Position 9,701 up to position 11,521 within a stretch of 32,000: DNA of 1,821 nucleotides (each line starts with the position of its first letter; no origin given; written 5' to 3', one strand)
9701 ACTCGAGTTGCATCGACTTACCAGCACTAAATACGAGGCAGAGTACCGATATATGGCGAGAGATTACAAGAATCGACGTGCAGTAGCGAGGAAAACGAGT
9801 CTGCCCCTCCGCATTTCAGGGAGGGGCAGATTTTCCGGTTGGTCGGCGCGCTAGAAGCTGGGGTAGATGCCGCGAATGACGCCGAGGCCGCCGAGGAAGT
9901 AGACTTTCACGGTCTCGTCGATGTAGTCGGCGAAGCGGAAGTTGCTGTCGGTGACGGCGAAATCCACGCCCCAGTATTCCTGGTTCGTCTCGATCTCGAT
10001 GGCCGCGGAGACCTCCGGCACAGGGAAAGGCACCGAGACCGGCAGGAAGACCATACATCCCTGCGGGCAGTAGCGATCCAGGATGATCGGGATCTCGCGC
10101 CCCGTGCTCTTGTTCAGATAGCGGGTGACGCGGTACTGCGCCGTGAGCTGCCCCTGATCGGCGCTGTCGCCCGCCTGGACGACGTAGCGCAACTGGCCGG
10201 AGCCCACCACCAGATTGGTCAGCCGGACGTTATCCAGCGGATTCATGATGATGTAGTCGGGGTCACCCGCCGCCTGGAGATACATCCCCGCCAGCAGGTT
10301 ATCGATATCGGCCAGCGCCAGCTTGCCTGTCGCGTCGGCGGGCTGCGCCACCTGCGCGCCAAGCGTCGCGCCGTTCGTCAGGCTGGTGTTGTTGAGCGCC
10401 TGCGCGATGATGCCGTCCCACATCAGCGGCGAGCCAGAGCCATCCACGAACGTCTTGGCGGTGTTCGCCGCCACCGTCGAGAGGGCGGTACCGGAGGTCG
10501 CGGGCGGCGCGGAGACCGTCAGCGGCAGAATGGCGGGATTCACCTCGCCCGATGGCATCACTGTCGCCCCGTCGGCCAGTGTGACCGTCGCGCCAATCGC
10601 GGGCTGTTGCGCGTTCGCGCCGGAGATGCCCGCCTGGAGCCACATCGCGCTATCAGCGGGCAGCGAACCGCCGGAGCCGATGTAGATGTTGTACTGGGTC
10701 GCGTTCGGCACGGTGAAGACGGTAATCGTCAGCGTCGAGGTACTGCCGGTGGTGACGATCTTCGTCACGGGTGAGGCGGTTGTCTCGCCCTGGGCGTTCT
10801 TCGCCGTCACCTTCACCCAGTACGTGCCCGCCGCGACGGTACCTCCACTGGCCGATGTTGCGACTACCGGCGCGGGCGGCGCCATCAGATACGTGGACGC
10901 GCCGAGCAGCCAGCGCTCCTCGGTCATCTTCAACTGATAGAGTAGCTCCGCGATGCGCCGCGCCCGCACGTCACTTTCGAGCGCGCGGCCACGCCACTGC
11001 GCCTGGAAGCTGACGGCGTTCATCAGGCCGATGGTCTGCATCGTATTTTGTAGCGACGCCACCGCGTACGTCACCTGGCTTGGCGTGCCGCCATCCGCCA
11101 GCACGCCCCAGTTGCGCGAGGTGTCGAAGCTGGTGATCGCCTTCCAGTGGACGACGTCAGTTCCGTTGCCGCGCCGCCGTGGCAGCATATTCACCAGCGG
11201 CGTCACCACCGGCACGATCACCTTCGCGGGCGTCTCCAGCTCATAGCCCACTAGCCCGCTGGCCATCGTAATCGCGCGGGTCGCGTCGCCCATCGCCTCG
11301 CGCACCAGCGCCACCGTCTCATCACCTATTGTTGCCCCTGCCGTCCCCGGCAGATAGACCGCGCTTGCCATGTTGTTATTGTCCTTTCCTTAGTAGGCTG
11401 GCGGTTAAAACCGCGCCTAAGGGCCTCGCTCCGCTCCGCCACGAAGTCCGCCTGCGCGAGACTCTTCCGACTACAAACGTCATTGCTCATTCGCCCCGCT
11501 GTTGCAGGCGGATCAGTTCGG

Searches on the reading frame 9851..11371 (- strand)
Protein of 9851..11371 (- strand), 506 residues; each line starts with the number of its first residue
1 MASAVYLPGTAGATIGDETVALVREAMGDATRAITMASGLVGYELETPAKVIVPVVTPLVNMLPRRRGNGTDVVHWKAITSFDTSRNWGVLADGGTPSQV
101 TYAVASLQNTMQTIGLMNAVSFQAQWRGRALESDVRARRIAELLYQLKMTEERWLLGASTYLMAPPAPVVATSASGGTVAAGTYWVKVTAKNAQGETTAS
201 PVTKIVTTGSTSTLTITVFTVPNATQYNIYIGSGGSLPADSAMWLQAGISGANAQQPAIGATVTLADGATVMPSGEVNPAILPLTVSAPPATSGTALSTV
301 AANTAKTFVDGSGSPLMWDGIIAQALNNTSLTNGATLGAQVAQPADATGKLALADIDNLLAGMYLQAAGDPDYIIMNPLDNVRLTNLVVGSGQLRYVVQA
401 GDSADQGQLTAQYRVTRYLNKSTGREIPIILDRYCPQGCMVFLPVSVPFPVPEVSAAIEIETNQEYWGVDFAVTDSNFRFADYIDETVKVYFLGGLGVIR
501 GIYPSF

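Call 4: search_protein_families(library=pfam, proteins=[window:9851-11371:-], max_evalue=0.01)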
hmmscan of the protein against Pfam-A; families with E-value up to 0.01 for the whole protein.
window:9851-11371:- (506 aa): 1 family
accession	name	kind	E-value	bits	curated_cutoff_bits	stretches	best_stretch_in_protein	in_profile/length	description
PF17236.8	SU10_MCP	-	1.2e-08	35.3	24.1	1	306-443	130-242/292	SU10 major capsid protein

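Call 13: search_dna_similar(query=window:9851-11371:-, collection=phages, mode=protein, max_rows=15)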
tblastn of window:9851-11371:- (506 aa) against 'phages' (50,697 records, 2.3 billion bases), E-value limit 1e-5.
Records with a match: 5; places in all: 5; records where one place covers at least 80% of the query: 0.
Best place of each record, by identity: <60% 5.
By first word of the organism name: Thermoanaerobacterium 2; Brevundimonas 2; Alicyclobacillus 1.
By host as written in the record: Thermoanaerobacterium saccharolyticum JW/SL-YS485 2; Brevundimonas pondensis LVF1 2; Alicyclobacillus acidoterrestris MMB007 1.
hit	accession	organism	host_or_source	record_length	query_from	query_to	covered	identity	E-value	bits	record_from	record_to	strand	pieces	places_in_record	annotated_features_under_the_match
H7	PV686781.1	Alicyclobacillus phage MMB025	Alicyclobacillus acidoterrestris MMB007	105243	32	506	67%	27.6%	3e-7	117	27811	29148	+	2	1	major head protein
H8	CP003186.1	Thermoanaerobacterium phage THSA-485A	Thermoanaerobacterium saccharolyticum ...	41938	29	440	51%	33.3%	1e-11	139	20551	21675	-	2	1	hypothetical protein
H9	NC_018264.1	Thermoanaerobacterium phage THSA-485A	Thermoanaerobacterium saccharolyticum ...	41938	29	440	51%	33.3%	1e-11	139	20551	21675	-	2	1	hypothetical protein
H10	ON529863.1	Brevundimonas phage vB_BpoS-Polewnik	Brevundimonas pondensis LVF1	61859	38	137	20%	38.0%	6e-9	65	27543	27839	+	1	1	hypothetical protein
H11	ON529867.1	Brevundimonas phage vB_BpoS-Strzyga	Brevundimonas pondensis LVF1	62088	38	137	20%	37.0%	1e-8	64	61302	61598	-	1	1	hypothetical protein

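Call 15: find_related_loci(query=window:9851-11371:-, collection=viral_contigs, flank=6000)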
Query window:9851-11371:- (506 aa) in viral_contigs; peptide patterns used: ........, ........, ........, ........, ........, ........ (x = any residue, [..] = any of these).
7 stretches matched a pattern; 3 encode a relative of the query (tblastn E <= 1e-3); 3 distinct loci.
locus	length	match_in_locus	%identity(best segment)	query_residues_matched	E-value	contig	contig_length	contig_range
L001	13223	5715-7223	73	2-506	0e+0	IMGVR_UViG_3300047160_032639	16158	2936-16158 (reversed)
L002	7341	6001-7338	76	58-506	0e+0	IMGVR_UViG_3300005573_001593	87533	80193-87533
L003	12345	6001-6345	78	11-125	3e-53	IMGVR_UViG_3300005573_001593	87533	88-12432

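Call 33: search_dna_similar(query=window:9851-11371:-, collection=plasmids, mode=protein, max_rows=20)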
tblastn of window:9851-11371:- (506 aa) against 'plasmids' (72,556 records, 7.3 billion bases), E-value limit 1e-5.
Records with a match: 3; places in all: 3; records where one place covers at least 80% of the query: 0.
Best place of each record, by identity: <60% 3.
By first word of the organism name: Neisseria 2; Herbaspirillum 1.
By predicted mobility (MOB-suite, as given by PLSDB): non-mobilizable 3.
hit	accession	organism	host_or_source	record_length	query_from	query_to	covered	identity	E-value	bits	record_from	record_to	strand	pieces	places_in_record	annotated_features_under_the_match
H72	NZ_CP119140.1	Neisseria gonorrhoeae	Homo sapiens,whole organism,blood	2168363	18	162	29%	30.3%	3e-11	74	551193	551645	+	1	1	none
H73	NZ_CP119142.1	Neisseria gonorrhoeae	Homo sapiens,whole organism,synovial ...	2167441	18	162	29%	30.3%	3e-11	74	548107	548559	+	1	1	none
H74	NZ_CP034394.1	Herbaspirillum seropedicae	Homo sapiens,sputum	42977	35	160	25%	34.1%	1e-10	72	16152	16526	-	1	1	hypothetical protein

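Call 35: find_related_loci(query=A1, collection=genome_contigs, flank=10000)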
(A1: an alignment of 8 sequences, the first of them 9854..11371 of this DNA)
Query A1 (506 aa) in genome_contigs; peptide patterns used: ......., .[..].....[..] (x = any residue, [..] = any of these).
101 stretches matched a pattern; 47 encode a relative of the query (tblastn E <= 1e-3); 45 distinct loci.
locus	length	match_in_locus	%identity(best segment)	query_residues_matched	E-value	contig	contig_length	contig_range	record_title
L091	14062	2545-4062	95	1-506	0e+0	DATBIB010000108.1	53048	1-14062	MAG TPA_asm: Ktedonobacterales bacterium isolate SMAG_U3883 k141_144012, whole genome shotgun sequence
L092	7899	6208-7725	95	1-506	0e+0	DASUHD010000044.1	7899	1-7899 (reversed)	MAG TPA_asm: Ktedonobacterales bacterium isolate SMAG_U1423 k141_340433, whole genome shotgun sequence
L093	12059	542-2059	92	1-506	0e+0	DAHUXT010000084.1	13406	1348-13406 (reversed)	MAG TPA_asm: Ktedonobacteria bacterium isolate clean1966 NODE_84_length_13406_cov_2.331233, whole genome shotgun sequenc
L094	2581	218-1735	94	1-506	0e+0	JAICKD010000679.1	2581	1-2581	MAG: Ktedonobacterales bacterium isolate GZL_HY_2_bin.35 k141_179364_length_2581_cov_185.0000, whole genome shotgun sequ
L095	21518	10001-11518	95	1-506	0e+0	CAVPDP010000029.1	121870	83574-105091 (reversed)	MAG: uncultured Chloroflexia bacterium isolate MFD00031.bin.2.123 genome assembly, contig: contig_8690, whole genome sho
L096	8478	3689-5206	94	1-506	0e+0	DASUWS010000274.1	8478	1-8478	MAG TPA_asm: Ktedonobacterales bacterium isolate SMAG_U1849 k141_206181, whole genome shotgun sequence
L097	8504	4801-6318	83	1-506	0e+0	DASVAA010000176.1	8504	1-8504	MAG TPA_asm: Ktedonobacterales bacterium isolate SMAG_U1939 k141_226478, whole genome shotgun sequence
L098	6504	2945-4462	80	1-506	0e+0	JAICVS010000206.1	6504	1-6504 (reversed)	MAG: Ktedonobacterales bacterium isolate LS_FP_2_bin.4 k141_1949445_length_6504_cov_11.1358, whole genome shotgun sequen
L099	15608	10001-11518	83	1-506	0e+0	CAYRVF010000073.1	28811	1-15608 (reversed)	MAG TPA_asm: uncultured Ktedonobacterales bacterium isolate SRP272529_co1_100 genome assembly, contig: NODE_2465_length_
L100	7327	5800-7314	79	2-506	0e+0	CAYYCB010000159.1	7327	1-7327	MAG TPA_asm: uncultured Ktedonobacterales bacterium isolate SRP272529_co2_235 genome assembly, contig: NODE_19290_length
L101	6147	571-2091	80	1-506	0e+0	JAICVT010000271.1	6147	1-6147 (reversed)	MAG: Ktedonobacterales bacterium isolate LS_FP_2_bin.8 k141_1064742_length_6147_cov_18.7428, whole genome shotgun sequen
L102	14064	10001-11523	84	1-506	0e+0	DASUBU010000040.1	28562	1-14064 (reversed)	MAG TPA_asm: Ktedonobacterales bacterium isolate SMAG_U2529 k141_1200560, whole genome shotgun sequence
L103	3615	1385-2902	80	1-506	0e+0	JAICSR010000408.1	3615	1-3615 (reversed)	MAG: Ktedonobacterales bacterium isolate GZL_HYHR_2_bin.65 k141_1311620_length_3615_cov_12.0000, whole genome shotgun se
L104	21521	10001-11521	80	1-506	0e+0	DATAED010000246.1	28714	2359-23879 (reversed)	MAG TPA_asm: Ktedonobacterales bacterium isolate SMAG_U6768 k141_4409831, whole genome shotgun sequence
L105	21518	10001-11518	80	1-506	0e+0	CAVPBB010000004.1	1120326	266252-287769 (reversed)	MAG: uncultured Chloroflexia bacterium isolate MFD00031.bin.2.93 genome assembly, contig: contig_36147, whole genome sho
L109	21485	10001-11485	81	12-506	0e+0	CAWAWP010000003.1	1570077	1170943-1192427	MAG: uncultured Chloroflexia bacterium isolate MFD05502.bin.1.39 genome assembly, contig: contig_11942, whole genome sho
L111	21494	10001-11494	80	9-506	0e+0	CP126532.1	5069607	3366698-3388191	MAG: Ktedonobacterales bacterium isolate bin_006 chromosome, complete genome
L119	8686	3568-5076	74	1-506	0e+0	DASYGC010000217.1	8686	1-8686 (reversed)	MAG TPA_asm: Ktedonobacterales bacterium isolate SMAG_U4203 k141_1554416, whole genome shotgun sequence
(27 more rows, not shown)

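Call 50: search_protein_families(library=pfam, proteins=[L111:11594-12004:+, L111:12310-13236:+, L111:13513-13824:+, L111:13832-15379:+, L001:9886-11538:+], max_evalue=0.01)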
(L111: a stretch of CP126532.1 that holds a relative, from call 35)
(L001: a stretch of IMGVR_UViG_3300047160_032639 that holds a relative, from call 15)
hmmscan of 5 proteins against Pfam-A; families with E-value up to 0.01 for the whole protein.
L111:11594-12004:+ (136 aa): 0 families

L111:12310-13236:+ (308 aa): 0 families

L111:13513-13824:+ (103 aa): 0 families

L111:13832-15379:+ (515 aa): 1 family
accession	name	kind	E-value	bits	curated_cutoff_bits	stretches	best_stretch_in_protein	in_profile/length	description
PF04860.17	Phage_portal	-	1.3e-10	41.5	39.1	1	159-455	34-318/321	Phage portal protein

L001:9886-11538:+ (550 aa): 1 family
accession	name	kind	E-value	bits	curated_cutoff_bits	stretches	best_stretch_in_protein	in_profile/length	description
PF04860.17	Phage_portal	-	4.1e-11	43.1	39.1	1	201-490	36-313/321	Phage portal protein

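Call 51: search_protein_families(library=phrogs, proteins=[L111:11594-12004:+, L111:12310-13236:+, L111:13513-13824:+, L111:13832-15379:+, window:9851-11371:-], max_evalue=0.01)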
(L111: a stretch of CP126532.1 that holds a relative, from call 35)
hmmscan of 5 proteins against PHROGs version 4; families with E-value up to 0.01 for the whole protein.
L111:11594-12004:+ (136 aa): 0 families

L111:12310-13236:+ (308 aa): 1 family
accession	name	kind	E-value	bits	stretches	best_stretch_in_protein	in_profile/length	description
phrog_442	-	connector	0.00031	21.1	1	108-305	108-262/270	head-tail adaptor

L111:13513-13824:+ (103 aa): 0 families

L111:13832-15379:+ (515 aa): 2 families
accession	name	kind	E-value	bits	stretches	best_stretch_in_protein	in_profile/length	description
phrog_2662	-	head and packaging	1.4e-40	140.6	1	83-461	32-407/717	portal protein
phrog_12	-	head and packaging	1.2e-08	35.4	1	164-460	129-416/646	portal protein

window:9851-11371:- (506 aa): 1 family
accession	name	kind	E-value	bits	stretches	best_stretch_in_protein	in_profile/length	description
phrog_13692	-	unknown function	4.1e-56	191.4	1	29-502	28-489/491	-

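Call 68: search_protein_families(library=pfam, proteins=[L109:5730-7199:+, L109:5820-7343:-, L109:6826-7869:-, L109:4705-5646:-, L109:2964-4319:-, L099:12400-12726:+, L119:5400-6300:+], max_evalue=0.01)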
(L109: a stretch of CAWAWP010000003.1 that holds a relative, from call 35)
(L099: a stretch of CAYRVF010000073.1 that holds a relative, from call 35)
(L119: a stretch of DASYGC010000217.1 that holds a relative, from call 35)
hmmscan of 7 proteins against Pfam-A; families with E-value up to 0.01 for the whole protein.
L109:5730-7199:+ (489 aa): 0 families

L109:5820-7343:- (507 aa): 5 families
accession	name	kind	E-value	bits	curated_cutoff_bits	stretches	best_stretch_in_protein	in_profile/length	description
PF13360.13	PQQ_2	-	7.8e-42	143.9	27.6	3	109-252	2-147/233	Outer membrane protein assembly factor BamB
PF13570.13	Beta-prop_ACSF4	-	2e-13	50.9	133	2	101-221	61-183/329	Beta-alanine-activating enzyme, beta-propeller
PF01011.28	PQQ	-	1.3e-06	27.8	26.7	0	222-250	57-85/595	Glucose/ethanol/alcohol dehydrogenase, beta-propeller domain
PF25293.1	Beta-prop_EMC1_N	-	0.00016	21.8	34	0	216-248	25-57/219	EMC1 N-terminal beta-propeller domain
PF00731.26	AIRC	-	0.0013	18.7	30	1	365-437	59-130/148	AIR carboxylase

L109:6826-7869:- (347 aa): 1 family
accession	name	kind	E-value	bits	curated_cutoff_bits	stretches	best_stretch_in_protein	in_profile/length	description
PF13360.13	PQQ_2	-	0.0053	16.9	27.6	1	109-137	74-101/233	Outer membrane protein assembly factor BamB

L109:4705-5646:- (313 aa): 0 families

L109:2964-4319:- (451 aa): 2 families
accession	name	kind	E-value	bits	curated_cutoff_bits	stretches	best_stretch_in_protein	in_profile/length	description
PF05977.19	MFS_3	-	3.5e-34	118.6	27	1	2-420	4-408/524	Transmembrane secretion effector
PF07690.21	MFS_1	-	5e-33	114.9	33.4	2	13-235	1-214/347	Major Facilitator Superfamily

L099:12400-12726:+ (108 aa): 0 families

L119:5400-6300:+ (300 aa): 2 families
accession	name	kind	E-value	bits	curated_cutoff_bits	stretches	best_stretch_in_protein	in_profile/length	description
PF21999.2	IMS_HHH_1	-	1.1e-05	26.2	27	1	132-175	10-53/53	DNA polymerase-iota, thumb domain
PF21704.3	POLH-Rev1_HhH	-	0.0066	17.1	27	1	137-173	19-55/56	DNApol eta/Rev1, HhH motif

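Call 75: search_protein_families(library=ncbifam, proteins=[L119:5361-6578:+, L119:6929-8686:+, L119:6511-6936:+], max_evalue=0.001)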
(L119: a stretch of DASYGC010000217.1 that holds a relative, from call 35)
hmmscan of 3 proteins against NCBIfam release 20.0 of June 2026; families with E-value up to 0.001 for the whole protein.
L119:5361-6578:+ (405 aa): 5 families
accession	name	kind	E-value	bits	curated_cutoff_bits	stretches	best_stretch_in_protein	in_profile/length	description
NF002882.0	PRK03348.1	equivalog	8.2e-08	31.4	389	1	63-275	116-325/461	DNA polymerase IV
NF002751.0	PRK02794.1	equivalog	4.1e-06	25.9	371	1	29-196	113-273/425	DNA polymerase IV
NF003015.0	PRK03858.1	subfamily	1e-05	24.8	367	1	86-344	136-386/399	DNA polymerase IV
NF002848.0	PRK03103.1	subfamily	0.00039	19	381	0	86-339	139-387/410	DNA polymerase IV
NF002883.0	PRK03352.1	equivalog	0.00041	19.6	330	1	142-275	186-323/347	DNA polymerase IV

L119:6929-8686:+ (586 aa): 12 families
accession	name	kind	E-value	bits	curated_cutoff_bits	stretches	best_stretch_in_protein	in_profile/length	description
NF004225.0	PRK05672.1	subfamily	3.6e-138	462.3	939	1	18-584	4-547/1047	error-prone DNA polymerase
NF004226.0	PRK05673.1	equivalog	3.8e-127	425.8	1002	1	19-586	5-563/1146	DNA polymerase III subunit alpha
TIGR00594.1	polc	superfamily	1.3e-121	407.5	434.35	1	20-586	1-560/1022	DNA polymerase III subunit alpha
NF005298.0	PRK06826.1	equivalog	5.7e-115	385.3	1260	1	18-586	3-556/1151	DNA polymerase III subunit alpha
NF005377.0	PRK06920.1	equivalog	8.4e-105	351.7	1806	1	20-585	3-541/1108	DNA polymerase III subunit alpha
NF005617.0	PRK07374.1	equivalog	6.6e-83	279.3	1653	1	19-585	2-572/1170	DNA polymerase III subunit alpha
NF007079.0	PRK09532.1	equivalog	1.8e-78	264.7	1525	1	20-585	3-570/876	DNA polymerase III subunit alpha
NF005516.0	PRK07135.1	equivalog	2.4e-65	221.3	1084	2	337-586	254-492/974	DNA polymerase III DnaE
NF005582.0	PRK07279.1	equivalog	3.9e-57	194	1279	2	210-585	149-495/1033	DNA polymerase III subunit alpha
NF004550.0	PRK05898.1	equivalog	1.9e-56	191.9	1182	1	310-586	230-490/971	DNA polymerase III subunit alpha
NF001688.0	PRK00448.1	equivalog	3.4e-17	61.3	873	2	100-397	617-914/1445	PolC-type DNA polymerase III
TIGR01405.1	polC_Gram_pos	equivalog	8.3e-13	46.9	1043.45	1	99-397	382-679/1211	DNA polymerase III subunit alpha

L119:6511-6936:+ (141 aa): 0 families

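Call 77: find_homologous_proteins(query=L119:5361-6578:+)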
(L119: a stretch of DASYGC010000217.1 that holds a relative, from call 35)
Query L119:5361-6578:+ (405 aa): 24 proteins with E <= 0.001 among 8000 candidates.
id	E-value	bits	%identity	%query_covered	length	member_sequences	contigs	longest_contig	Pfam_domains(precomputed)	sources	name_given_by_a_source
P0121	5.1e-262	887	100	100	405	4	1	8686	PF21999.3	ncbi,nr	ncbi:MAG TPA: hypothetical protein VGN32_05485 [Ktedonobacterales bacterium]|nr:hypothetical protein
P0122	3.9e-84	301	47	93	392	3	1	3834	PF11799.14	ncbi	ncbi:MAG: hypothetical protein PVSMB4_10320 [Ktedonobacterales bacterium]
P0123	6.0e-74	267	46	91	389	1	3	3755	PF11799.14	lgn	-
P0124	3.1e-73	265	44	91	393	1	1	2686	PF11799.14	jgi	jgi:impB/mucB/samB family C-terminal domain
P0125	2.3e-70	256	45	91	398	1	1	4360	PF11799.14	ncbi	-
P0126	1.7e-69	253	44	91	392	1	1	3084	-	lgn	-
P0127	5.6e-65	238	41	91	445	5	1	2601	PF11799.14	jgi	-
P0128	5.7e-65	238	40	93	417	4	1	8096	PF11799.14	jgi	jgi:DNA polymerase-4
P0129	1.9e-62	230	39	91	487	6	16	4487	PF11799.14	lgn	-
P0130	2.2e-61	226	43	91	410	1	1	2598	PF11799.14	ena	-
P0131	6.1e-61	225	38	98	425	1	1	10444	PF11799.14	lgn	-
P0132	2.5e-60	223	42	98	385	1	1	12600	-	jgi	jgi:nucleotidyltransferase/DNA polymerase involved in DNA repair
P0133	2.3e-59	219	44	91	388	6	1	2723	-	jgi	jgi:DNA polymerase IV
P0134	4.3e-59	219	42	91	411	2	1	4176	PF11799.14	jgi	jgi:nucleotidyltransferase/DNA polymerase involved in DNA repair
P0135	1.4e-56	210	41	97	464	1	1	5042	PF11799.14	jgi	jgi:hypothetical protein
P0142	9.6e-38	148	38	90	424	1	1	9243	PF11799.14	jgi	jgi:hypothetical protein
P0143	6.8e-34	136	36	91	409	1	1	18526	-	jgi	jgi:hypothetical protein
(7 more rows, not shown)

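Call 78: find_encoding_contigs(protein=P0122, flank=6000, max_places=2)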
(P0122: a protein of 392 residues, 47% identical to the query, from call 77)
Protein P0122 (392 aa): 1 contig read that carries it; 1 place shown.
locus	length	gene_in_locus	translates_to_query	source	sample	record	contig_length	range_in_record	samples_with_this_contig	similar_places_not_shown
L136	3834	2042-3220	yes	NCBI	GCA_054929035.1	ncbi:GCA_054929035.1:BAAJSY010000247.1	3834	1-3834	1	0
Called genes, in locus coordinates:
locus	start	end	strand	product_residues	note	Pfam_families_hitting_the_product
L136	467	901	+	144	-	PF22091:DUF6941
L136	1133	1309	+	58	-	-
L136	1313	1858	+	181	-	PF01850:PIN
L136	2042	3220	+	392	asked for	PF11799:IMS_C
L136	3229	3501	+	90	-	PF20114:DUF6504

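Call 79: find_encoding_contigs(protein=P0132, flank=6000, max_places=2)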
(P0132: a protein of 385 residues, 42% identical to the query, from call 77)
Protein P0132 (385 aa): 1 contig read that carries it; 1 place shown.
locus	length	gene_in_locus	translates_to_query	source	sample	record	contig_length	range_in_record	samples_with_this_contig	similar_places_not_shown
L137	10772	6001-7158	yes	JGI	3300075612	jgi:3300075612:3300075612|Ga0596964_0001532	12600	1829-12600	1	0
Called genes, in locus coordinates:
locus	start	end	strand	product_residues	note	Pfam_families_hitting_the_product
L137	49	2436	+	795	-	PF00481:PP2C, PF13672:PP2C_2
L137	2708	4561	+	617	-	PF01336:tRNA_anti-codon, PF00152:tRNA-synt_2, PF02938:GAD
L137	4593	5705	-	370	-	PF00561:Abhydrolase_1, PF12146:Hydrolase_4, PF12697:Abhydrolase_6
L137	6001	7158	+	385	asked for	-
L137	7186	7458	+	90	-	PF20114:DUF6504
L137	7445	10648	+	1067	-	PF02811:PHP, PF07733:DNA_pol3_alpha, PF17657:DNA_pol3_finger, PF14579:HHH_6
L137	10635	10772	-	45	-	?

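Call 80: find_encoding_contigs(protein=P0131, flank=6000, max_places=2)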
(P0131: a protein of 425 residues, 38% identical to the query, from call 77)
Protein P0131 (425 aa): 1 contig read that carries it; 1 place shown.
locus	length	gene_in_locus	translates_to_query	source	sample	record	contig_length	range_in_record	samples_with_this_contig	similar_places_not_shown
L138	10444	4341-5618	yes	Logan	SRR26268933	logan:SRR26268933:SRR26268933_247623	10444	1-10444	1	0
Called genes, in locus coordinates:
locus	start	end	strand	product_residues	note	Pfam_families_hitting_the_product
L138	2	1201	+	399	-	?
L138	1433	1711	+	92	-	-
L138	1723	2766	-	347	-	-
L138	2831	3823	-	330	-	-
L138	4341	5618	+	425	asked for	PF11799:IMS_C (weak)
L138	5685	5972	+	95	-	PF20114:DUF6504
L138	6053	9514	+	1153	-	PF02811:PHP, PF07733:DNA_pol3_alpha, PF17657:DNA_pol3_finger, PF14579:HHH_6, PF01336:tRNA_anti-codon (weak)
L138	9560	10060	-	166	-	PF08281:Sigma70_r4_2 (weak)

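Call 81: find_encoding_contigs(protein=P0143, flank=6000, max_places=2)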
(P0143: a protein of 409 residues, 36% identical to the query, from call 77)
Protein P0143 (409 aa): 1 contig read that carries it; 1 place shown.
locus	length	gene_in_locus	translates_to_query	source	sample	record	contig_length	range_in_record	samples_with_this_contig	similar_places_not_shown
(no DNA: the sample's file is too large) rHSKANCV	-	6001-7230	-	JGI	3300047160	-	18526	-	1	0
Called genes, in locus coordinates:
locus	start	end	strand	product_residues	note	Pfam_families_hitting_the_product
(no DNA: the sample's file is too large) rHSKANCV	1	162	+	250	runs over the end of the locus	PF02811:PHP, PF13263:PHP_C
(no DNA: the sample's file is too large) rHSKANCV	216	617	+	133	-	PF13279:4HBT_2, PF03061:4HBT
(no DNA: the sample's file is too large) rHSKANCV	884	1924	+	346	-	PF00365:PFK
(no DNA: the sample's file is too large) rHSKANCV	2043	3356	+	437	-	PF00268:Ribonuc_red_sm, PF02036:SCP2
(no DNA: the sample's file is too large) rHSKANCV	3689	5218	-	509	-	PF01212:Beta_elim_lyase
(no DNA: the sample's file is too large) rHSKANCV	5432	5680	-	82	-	-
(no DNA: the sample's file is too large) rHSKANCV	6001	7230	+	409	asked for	-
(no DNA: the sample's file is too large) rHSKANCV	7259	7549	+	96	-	PF20114:DUF6504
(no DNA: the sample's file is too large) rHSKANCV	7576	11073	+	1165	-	PF02811:PHP, PF07733:DNA_pol3_alpha, PF17657:DNA_pol3_finger, PF14579:HHH_6 (weak), PF01336:tRNA_anti-codon (weak)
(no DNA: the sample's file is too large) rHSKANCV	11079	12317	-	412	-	PF17785:PUA_3, PF10672:Methyltrans_SAM, PF05175:MTS (weak)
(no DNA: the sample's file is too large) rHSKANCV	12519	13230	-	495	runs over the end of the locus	-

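Call 83: find_encoding_contigs(protein=P0128, flank=5000, max_places=2)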
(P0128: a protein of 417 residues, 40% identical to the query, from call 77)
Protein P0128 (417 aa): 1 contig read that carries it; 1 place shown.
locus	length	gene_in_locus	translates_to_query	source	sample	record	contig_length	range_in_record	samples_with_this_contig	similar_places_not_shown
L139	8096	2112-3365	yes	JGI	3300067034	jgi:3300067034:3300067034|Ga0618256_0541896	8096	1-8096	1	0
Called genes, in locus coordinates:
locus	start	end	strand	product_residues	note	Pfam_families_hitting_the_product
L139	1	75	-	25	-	?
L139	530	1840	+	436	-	PF05977:MFS_3, PF07690:MFS_1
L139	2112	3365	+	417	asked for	PF11799:IMS_C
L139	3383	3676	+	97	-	PF20114:DUF6504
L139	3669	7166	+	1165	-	PF02811:PHP, PF07733:DNA_pol3_alpha, PF17657:DNA_pol3_finger, PF14579:HHH_6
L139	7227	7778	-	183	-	PF13302:Acetyltransf_3, PF13420:Acetyltransf_4 (weak), PF00583:Acetyltransf_1, PF13673:Acetyltransf_10, PF13508:Acetyltransf_7, PF08445:FR47 (weak)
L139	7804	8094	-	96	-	?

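Call 84: find_encoding_contigs(protein=P0142, flank=5000, max_places=2)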
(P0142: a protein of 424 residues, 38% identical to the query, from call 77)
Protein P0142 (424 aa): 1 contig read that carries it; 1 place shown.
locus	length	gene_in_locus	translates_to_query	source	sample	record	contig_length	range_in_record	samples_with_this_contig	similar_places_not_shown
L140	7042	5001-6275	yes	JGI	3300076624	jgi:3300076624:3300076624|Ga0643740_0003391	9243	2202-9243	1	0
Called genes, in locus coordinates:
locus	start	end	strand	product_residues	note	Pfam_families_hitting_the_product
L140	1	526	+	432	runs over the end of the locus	-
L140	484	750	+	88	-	-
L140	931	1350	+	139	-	-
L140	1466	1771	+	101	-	-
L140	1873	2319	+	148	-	-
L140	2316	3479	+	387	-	-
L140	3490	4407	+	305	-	PF01510:Amidase_2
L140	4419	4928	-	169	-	PF05163:DinB, PF12867:DinB_2 (weak)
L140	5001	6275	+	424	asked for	PF11799:IMS_C (weak)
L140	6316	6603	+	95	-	PF20114:DUF6504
